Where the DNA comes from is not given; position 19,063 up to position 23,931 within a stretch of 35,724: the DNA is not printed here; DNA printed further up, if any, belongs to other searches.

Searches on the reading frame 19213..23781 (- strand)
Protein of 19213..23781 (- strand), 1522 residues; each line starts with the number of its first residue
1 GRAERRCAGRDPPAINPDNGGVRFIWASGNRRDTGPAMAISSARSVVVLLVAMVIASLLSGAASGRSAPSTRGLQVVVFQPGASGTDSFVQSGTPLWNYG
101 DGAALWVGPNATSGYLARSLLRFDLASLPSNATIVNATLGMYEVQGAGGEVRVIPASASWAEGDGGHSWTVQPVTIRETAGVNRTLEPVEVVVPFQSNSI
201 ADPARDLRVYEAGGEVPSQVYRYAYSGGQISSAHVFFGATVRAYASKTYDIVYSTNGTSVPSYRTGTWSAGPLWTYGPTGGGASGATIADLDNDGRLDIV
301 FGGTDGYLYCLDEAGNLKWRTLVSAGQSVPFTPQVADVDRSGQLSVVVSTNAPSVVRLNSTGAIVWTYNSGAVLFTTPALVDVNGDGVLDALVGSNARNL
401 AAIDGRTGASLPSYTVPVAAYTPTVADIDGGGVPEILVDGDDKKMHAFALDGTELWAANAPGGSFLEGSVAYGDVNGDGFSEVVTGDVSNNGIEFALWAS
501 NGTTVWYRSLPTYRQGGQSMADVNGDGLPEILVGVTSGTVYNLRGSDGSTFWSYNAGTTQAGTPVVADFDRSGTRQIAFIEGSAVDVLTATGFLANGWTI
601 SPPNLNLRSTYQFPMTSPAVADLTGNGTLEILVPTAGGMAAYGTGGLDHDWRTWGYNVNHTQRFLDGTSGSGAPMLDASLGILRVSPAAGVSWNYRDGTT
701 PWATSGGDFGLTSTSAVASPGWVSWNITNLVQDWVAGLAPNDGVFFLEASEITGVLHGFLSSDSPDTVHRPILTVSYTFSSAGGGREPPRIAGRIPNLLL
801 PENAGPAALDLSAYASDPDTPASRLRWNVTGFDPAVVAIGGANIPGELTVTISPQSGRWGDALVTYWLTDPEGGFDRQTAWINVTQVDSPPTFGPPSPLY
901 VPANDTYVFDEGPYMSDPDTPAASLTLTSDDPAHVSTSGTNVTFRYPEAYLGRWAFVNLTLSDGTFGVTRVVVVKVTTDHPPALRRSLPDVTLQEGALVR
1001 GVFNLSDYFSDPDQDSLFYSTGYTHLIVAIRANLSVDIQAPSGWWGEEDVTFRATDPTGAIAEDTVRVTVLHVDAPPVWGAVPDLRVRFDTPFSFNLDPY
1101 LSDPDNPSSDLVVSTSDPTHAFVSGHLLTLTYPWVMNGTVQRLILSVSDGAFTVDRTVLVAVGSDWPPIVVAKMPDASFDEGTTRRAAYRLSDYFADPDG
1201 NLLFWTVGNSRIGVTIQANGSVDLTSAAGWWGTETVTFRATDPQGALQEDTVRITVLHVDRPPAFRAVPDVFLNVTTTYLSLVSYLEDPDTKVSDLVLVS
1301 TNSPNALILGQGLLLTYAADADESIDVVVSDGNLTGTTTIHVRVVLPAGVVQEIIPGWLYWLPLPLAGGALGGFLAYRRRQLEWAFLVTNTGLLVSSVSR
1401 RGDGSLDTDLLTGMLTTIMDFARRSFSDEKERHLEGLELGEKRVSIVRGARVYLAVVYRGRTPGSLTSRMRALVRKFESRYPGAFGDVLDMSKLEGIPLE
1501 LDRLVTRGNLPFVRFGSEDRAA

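Call 49: search_protein_families(library=pfam, proteins=[window:19213-23781:-], max_evalue=0.0001)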
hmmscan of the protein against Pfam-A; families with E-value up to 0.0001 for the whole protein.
window:19213-23781:- (1522 aa): 7 families
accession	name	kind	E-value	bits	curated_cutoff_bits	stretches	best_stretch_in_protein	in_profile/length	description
PF13517.12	FG-GAP_3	-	2.3e-21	76.6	26.9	3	474-533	1-61/61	FG-GAP-like repeat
PF17963.7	Big_9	-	3.9e-19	69.8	23.6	2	1168-1255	4-89/89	Bacterial Ig domain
PF25292.1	Beta-prop_CGLA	-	2.6e-13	50.6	26.8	1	288-367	36-111/316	Lambda-carrageenase beta-propeller domain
PF13570.13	Beta-prop_ACSF4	-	5e-12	46.3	133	1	299-462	106-255/329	Beta-alanine-activating enzyme, beta-propeller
PF24517.2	CBM96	-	1.1e-09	38.8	26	1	86-175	9-98/164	Carbohydrate-binding module family 96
PF01839.29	FG-GAP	-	2.4e-09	37.3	22.1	0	520-541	7-35/37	FG-GAP repeat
PF06848.17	Disaggr_repeat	-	1.2e-06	28.7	33.9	0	691-775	81-179/179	Disaggregatase related repeat domain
